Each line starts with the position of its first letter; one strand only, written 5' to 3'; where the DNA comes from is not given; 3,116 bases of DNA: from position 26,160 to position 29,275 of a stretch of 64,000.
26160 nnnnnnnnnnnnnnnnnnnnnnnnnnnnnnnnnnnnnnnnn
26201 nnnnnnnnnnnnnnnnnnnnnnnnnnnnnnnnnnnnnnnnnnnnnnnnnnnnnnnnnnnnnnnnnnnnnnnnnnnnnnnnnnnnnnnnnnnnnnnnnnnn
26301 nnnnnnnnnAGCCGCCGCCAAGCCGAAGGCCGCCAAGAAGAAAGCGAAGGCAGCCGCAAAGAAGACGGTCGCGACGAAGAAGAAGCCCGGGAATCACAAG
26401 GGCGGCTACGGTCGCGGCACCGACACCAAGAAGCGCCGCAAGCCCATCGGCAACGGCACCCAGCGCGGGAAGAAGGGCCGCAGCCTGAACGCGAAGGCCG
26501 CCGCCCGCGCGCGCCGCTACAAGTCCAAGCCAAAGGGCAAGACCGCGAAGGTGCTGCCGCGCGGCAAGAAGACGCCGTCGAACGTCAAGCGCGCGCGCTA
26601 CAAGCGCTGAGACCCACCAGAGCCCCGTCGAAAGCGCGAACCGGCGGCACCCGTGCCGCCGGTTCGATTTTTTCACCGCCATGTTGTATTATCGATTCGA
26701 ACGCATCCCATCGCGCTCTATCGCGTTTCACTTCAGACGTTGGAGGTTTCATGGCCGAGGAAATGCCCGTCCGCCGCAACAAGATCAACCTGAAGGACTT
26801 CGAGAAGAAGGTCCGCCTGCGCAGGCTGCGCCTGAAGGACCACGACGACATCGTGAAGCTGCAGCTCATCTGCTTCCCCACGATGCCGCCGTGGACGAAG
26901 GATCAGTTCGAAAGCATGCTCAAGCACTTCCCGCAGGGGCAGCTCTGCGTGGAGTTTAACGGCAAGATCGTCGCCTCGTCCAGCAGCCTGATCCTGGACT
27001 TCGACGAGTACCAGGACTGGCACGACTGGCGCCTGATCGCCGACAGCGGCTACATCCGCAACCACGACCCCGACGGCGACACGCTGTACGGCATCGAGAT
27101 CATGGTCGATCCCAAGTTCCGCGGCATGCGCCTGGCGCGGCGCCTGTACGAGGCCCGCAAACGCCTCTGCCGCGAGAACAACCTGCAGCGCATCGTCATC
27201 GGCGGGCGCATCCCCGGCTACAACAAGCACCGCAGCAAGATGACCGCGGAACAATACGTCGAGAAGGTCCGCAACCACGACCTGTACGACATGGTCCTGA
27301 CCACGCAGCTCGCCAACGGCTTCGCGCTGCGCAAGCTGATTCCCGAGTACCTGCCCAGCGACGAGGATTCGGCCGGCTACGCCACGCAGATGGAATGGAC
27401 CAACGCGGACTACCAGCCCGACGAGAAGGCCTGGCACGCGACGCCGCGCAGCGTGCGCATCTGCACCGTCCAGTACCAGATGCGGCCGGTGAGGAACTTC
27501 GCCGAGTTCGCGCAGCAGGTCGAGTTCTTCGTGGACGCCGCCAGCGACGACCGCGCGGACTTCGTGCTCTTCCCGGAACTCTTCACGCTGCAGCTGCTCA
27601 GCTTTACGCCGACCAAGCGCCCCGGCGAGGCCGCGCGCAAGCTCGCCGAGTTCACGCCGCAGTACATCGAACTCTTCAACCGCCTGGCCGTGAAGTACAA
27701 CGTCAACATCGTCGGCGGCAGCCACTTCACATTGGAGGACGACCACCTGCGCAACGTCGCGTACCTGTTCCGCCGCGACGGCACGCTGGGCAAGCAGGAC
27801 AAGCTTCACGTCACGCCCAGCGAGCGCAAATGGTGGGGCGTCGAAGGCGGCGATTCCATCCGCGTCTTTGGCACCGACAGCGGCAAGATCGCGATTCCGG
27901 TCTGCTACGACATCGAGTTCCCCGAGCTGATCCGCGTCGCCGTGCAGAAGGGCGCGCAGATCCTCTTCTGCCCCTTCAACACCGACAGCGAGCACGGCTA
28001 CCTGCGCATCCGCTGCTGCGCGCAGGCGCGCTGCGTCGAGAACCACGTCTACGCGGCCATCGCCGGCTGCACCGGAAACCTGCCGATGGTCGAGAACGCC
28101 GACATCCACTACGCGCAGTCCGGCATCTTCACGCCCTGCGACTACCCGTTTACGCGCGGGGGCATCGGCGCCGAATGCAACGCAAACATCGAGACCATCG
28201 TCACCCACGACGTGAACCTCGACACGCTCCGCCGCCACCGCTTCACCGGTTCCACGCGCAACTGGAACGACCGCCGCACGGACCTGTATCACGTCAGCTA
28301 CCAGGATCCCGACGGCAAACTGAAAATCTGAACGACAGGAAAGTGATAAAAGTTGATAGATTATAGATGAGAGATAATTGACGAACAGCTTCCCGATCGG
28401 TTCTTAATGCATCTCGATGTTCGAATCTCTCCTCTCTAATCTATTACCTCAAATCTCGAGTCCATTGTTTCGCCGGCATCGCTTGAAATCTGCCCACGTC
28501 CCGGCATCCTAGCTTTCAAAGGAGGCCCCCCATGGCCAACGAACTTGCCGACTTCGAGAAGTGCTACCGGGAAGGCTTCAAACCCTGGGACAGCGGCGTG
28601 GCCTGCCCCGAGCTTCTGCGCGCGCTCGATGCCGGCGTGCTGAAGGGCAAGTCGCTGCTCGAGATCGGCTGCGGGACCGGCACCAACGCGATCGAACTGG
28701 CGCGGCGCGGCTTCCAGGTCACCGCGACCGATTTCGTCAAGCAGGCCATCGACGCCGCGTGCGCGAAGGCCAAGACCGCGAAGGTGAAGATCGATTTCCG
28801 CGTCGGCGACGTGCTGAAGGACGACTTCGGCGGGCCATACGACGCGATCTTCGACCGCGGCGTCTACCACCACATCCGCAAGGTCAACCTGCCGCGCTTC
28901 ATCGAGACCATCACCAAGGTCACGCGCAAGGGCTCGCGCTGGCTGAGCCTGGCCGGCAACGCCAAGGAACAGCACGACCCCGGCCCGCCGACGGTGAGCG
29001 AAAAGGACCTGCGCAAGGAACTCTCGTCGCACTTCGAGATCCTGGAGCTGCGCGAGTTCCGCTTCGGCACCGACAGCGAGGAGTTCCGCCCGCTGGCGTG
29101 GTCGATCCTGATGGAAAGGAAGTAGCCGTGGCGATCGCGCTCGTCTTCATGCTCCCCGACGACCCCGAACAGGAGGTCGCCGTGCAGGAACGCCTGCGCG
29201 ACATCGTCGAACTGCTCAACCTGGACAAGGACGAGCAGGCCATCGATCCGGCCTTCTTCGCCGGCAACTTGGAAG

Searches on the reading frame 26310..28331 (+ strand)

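Call 48: search_protein_families(library=pfam, proteins=[window:26310-28331:+], max_evalue=0.00001)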
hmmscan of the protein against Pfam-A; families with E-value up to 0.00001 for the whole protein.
window:26310-28331:+ (673 aa): 2 families
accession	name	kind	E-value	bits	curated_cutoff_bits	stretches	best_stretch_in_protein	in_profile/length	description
PF00795.27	CN_hydrolase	-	1.9e-27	96.6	23.2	1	389-643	5-254/256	Carbon-nitrogen hydrolase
PF00583.31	Acetyltransf_1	-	3.4e-07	31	20.7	1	183-297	6-98/116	Acetyltransferase (GNAT) family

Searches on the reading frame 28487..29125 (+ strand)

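Call 48: search_protein_families(library=pfam, proteins=[window:28487-29125:+], max_evalue=0.00001)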
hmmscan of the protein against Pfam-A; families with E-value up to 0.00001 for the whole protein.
window:28487-29125:+ (212 aa): 8 families
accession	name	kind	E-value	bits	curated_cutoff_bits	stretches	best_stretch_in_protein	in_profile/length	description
PF13649.12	Methyltransf_25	-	7.2e-17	62.3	27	1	58-149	2-96/97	Methyltransferase domain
PF08241.18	Methyltransf_11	-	4.4e-13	50.1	21.2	1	58-150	1-91/95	Methyltransferase domain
PF08242.18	Methyltransf_12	-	6.5e-13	49.7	30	1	58-149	1-95/98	Methyltransferase domain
PF13489.12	Methyltransf_23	-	4.7e-12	46.4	27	1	39-149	9-111/164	Methyltransferase domain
PF13847.12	Methyltransf_31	-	7.6e-12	45.6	27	1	53-162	3-117/145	Methyltransferase domain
PF05724.17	TPMT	-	1.1e-11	45.3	26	1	21-190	4-190/218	Thiopurine S-methyltransferase (TPMT)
PF03848.20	TehB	-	1.7e-09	37.8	20.4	1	51-161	28-139/193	Tellurite resistance protein TehB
PF02353.26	CMAS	-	7.5e-07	29.2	27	1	51-153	60-163/273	Mycolic acid cyclopropane synthetase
